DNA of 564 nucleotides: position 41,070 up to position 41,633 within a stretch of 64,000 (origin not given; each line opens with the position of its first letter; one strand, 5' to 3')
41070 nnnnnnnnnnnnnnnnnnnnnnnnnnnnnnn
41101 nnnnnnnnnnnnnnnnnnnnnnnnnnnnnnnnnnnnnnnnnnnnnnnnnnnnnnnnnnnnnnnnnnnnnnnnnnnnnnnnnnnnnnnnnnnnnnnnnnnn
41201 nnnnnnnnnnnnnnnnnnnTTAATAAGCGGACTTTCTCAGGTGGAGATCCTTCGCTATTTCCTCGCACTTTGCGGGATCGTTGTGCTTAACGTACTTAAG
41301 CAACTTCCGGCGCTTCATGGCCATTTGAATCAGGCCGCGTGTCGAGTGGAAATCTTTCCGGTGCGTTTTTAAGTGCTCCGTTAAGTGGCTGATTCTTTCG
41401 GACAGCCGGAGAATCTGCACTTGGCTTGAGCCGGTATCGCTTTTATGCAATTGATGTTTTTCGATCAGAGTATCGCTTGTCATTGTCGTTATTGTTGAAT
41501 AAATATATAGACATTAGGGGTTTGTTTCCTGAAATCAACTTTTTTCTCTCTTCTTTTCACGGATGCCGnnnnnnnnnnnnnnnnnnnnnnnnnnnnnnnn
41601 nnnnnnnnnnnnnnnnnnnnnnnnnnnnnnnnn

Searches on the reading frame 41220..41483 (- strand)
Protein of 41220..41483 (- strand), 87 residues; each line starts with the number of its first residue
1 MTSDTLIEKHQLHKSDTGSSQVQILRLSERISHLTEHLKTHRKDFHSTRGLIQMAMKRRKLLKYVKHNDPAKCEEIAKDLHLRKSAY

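Call 18: search_protein_families(library=pfam, proteins=[window:41220-41483:-], max_evalue=0.00001)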
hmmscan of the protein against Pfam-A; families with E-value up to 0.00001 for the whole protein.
window:41220-41483:- (87 aa): 1 family
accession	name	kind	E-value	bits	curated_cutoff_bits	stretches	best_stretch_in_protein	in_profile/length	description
PF00312.27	Ribosomal_S15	-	5.3e-28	97.4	31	1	5-83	3-81/81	Ribosomal protein S15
